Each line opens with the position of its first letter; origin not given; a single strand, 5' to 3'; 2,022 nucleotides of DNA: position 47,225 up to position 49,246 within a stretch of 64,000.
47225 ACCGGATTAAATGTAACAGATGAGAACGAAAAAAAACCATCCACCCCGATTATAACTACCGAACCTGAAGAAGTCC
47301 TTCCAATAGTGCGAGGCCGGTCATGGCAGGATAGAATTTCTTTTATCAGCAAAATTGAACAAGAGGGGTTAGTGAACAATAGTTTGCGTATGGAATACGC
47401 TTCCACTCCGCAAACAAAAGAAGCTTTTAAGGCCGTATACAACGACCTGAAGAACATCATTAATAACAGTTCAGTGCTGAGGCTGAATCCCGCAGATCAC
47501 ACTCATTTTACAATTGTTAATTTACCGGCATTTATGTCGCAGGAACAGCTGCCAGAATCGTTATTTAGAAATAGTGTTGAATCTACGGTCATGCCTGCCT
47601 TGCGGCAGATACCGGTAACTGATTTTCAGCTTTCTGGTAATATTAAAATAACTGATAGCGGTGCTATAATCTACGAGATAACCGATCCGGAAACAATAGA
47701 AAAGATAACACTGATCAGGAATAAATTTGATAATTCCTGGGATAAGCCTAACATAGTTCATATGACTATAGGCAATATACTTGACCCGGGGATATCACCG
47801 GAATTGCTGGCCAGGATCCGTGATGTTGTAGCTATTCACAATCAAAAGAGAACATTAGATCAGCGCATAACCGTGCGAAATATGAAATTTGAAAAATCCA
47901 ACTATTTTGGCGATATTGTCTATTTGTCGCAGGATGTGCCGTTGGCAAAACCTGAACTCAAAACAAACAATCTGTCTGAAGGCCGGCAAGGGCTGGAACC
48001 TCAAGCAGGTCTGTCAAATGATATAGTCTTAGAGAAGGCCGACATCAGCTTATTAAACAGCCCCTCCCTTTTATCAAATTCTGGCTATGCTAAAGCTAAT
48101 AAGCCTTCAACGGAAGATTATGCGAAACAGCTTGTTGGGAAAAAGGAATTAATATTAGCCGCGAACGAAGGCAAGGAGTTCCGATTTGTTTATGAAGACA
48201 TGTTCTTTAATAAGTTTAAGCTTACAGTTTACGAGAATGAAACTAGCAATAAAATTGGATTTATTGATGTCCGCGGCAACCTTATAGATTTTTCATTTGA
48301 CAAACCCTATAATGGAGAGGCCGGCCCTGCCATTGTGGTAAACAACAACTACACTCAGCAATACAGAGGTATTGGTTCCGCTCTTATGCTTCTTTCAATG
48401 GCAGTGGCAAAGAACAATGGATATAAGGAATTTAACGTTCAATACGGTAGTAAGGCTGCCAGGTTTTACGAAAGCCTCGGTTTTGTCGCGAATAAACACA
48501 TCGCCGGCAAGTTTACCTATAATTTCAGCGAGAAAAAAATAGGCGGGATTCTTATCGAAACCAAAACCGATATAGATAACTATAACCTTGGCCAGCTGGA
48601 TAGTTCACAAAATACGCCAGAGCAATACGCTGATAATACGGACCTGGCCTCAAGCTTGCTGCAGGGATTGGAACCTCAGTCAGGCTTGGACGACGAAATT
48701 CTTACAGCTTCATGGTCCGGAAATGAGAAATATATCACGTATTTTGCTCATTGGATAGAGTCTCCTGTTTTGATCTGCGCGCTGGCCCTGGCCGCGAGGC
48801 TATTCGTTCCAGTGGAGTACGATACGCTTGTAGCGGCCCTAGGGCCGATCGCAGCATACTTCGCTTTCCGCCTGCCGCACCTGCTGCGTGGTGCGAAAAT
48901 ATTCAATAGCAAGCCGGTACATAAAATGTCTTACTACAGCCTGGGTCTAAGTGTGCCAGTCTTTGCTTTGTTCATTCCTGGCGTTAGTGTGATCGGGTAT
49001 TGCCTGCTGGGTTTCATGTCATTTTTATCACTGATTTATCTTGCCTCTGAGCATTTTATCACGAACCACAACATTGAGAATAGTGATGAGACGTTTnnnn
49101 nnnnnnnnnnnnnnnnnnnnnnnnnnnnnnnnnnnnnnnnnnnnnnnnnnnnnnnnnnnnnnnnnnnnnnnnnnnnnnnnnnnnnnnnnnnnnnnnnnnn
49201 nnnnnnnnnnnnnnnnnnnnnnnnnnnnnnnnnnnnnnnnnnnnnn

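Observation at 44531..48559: GNAT - GT2 - deaminase - 2H phosphoesterase - GNAT cassette bracketed by a duplicated GNAT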

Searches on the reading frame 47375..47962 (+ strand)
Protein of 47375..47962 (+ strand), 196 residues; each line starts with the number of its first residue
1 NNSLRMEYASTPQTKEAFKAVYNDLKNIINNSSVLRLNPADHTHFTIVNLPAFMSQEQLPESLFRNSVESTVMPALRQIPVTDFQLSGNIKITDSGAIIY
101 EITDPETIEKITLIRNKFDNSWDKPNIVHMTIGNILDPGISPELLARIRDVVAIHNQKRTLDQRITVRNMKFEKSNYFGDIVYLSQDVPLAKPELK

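Call 39: search_solved_structures(query=A2, max_evalue=10, show_alignments=3)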
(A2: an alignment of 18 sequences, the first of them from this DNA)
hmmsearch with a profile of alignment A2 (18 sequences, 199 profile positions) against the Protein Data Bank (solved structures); distinct sequences matched with E-value up to 10: 0.

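Call 40: search_protein_families(library=pfam, alignment_id=A2, max_evalue=1)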
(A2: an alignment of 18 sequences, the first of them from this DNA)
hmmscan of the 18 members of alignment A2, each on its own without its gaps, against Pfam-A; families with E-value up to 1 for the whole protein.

A. member 1, seq(196 aa): 1 family
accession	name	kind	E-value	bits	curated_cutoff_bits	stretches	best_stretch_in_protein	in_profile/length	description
PF14372.11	hAT-like_RNase-H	-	0.11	13.2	27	1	109-141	35-66/100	hAT-like transposase, RNase-H fold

B. families by the number of members that match (of 18 scanned): 19 families
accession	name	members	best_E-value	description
PF02834.22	LigT_PEase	9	6.9e-09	LigT like Phosphoesterase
PF13563.12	2_5_RNA_ligase2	4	3.1e-05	2'-5' RNA ligase superfamily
PF03564.21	DUF1759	2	0.06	Protein of unknown function (DUF1759)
PF12034.13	YfbK_C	1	0.009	Uncharacterized protein YfbK, C-terminal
PF01540.21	Lipoprotein_7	1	0.01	Adhesin lipoprotein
PF11205.13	DUF2987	1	0.011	Protein of unknown function (DUF2987)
PF04740.18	LXG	1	0.012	LXG domain of WXG superfamily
PF15702.11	HPS6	1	0.025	Hermansky-Pudlak syndrome 6 protein N-terminal domain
PF17395.7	DUF5403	1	0.041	Family of unknown function (DUF5403)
PF10802.14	DUF2540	1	0.065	Protein of unknown function (DUF2540)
PF11987.13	IF-2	1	0.067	Translation-initiation factor 2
PF14372.11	hAT-like_RNase-H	1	0.11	hAT-like transposase, RNase-H fold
PF01037.27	AsnC_trans_reg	1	0.11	Lrp/AsnC ligand binding domain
PF20758.2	2B_soluble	1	0.14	2B protein soluble domain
PF14493.12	HTH_40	1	0.15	Helix-turn-helix domain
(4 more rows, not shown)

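Call 41: find_homologous_proteins(query=A2, max_evalue=0.00001)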
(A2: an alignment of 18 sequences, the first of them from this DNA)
Query A2 (18 sequences): 3845 candidates shared short words with the query, none scored E <= 0.00001.

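Call 48: predict_structure(alignment_id=A2)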
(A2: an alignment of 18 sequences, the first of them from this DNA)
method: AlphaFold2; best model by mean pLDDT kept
length: 196 residues; sequences in the alignment: 18
mean_pLDDT: 88.3   pTM: 0.85
mean pLDDT of the five models: 88.3, 87.5, 87.1, 86.2, 85.1
residues with pLDDT >= 90: 129; 70-90: 52; 50-70: 11; < 50: 4
segments of 3 or more residues with pLDDT < 50: 53-55
pLDDT, mean of each block of 10 residues (from residue 1): 73 89 90 85 87 60 90 93 94 95 97 94 93 91 95 98 92 83 91 65
secondary structure, 60 per line:
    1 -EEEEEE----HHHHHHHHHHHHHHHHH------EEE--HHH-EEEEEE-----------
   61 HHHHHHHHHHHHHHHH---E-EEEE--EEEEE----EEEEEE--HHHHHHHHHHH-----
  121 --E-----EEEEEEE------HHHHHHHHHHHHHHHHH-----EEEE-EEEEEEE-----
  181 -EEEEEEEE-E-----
elements in order: E2-7 H12-28 E35-37 E44-49 H61-76 E82-85 E88-92 E97-102 H105-115 E129-135 H142-158 E164-167 E169-175 E182-189

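Call 52: fold_search(model_id=the predicted structure, library=pdb)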
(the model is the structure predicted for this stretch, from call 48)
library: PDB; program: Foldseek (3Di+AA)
matches with E <= 10: 493; with E <= 0.001: 18
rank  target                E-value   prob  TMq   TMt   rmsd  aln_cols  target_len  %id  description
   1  6pgl_C                7.8e-06  1.00  0.52  0.49   6.7       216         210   12  Structure of Kluyveromyces marxianus Usb1 with uridine monophosphate (released 2019-12-11)
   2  2fsq                  1.1e-05  1.00  0.58  0.50   6.4       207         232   16  Crystal Structure of the Conserved Protein of Unknown Function ATU0111 from Agrobacterium tumefaciens str. C58 (released 2006-03-07)
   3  1vdx                  2.9e-05  1.00  0.63  0.66   4.5       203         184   10  Crystal Structure of a Pyrococcus horikoshii protein with similarities to 2'5' RNA-ligase (released 2005-04-12)
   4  6pgl_B                3.6e-05  1.00  0.57  0.53   6.0       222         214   13  Structure of Kluyveromyces marxianus Usb1 with uridine monophosphate (released 2019-12-11)
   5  3j4q_A                6.2e-05  1.00  0.63  0.55   4.6       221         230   12  Pseudo-atomic model of the AKAP18-PKA complex in a bent conformation derived from electron microscopy (released 2013-11-13)
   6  5jj2                  7.4e-05  1.00  0.62  0.58   4.8       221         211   11  Crystal structure of the central domain of human AKAP18 gamma/delta in complex with malonate (released 2016-08-03)
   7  2vfk                  7.4e-05  1.00  0.60  0.58   4.9       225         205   12  AKAP18 delta central domain - AMP (released 2008-05-06)
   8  5uqj                  8.3e-05  1.00  0.51  0.48   6.6       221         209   13  Structure of yeast Usb1 (released 2017-08-16)
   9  2fyh_MODEL_1_A        1.2e-04  1.00  0.55  0.56   6.2       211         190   12  Solution structure of the 2'-5' RNA ligase-like protein from Pyrococcus furiosus (released 2007-02-20)
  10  2vfy                  1.3e-04  1.00  0.63  0.61   4.6       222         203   11  AKAP18 delta central domain (released 2008-05-06)
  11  6pgl_A                1.6e-04  1.00  0.55  0.51   6.2       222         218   10  Structure of Kluyveromyces marxianus Usb1 with uridine monophosphate (released 2019-12-11)
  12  1jh6_A                3.4e-04  1.00  0.55  0.59   4.9       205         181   12  Semi-reduced Cyclic Nucleotide Phosphodiesterase from Arabidopsis thaliana (released 2002-02-06)
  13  6d31                  3.9e-04  1.00  0.58  0.60   4.9       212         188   10  Structure of human Usb1 with adenosine 5'-monophosphate (released 2018-09-05)
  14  1fsi_A                7.4e-04  1.00  0.56  0.60   4.9       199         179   10  CRYSTAL STRUCTURE OF CYCLIC NUCLEOTIDE PHOSPHODIESTERASE OF APPR>P FROM ARABIDOPSIS THALIANA (released 2000-11-22)
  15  8tly_A                8.9e-04  1.00  0.51  0.45   8.8       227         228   13  Human ASCC1 Phosphodiesterase/Ligase Domain (released 2024-07-10)
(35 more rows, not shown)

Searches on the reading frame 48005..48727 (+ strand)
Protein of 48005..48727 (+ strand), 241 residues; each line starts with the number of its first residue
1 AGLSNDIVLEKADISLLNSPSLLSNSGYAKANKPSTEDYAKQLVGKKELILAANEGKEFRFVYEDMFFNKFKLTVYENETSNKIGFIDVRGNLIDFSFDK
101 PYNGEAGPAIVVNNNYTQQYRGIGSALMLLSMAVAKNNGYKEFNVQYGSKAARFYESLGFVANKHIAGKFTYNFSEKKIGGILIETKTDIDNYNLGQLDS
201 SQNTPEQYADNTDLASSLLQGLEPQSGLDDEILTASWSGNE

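Call 19: search_protein_families(library=pfam, proteins=[window:48005-48727:+], max_evalue=10)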
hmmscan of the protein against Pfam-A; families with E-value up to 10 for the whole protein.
window:48005-48727:+ (241 aa): 4 families
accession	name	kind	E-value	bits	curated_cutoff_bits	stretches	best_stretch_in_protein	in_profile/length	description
PF13508.13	Acetyltransf_7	-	6.5e-07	30.1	27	1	75-161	7-83/84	Acetyltransferase (GNAT) domain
PF13673.13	Acetyltransf_10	-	0.00013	22.4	23.6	1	118-162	63-109/128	Acetyltransferase (GNAT) domain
PF00583.31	Acetyltransf_1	-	0.0014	19.4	20.7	1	110-160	65-116/116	Acetyltransferase (GNAT) family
PF07757.19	AdoMet_MTase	-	0.18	12.5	27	1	36-90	15-69/115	Predicted AdoMet-dependent methyltransferase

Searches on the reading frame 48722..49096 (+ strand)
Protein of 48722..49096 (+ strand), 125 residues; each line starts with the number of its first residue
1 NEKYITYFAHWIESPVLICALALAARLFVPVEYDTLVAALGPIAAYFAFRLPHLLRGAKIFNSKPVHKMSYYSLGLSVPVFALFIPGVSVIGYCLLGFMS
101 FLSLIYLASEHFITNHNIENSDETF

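Call 74: search_protein_families(library=pfam, proteins=[window:48722-49096:+], max_evalue=1)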
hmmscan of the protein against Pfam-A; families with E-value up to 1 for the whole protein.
seq(125 aa): 1 family
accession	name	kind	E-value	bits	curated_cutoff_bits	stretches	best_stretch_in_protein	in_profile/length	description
PF01578.25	Cytochrom_C_asm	-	0.012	15.7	29.9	1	41-118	51-108/212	Cytochrome C assembly protein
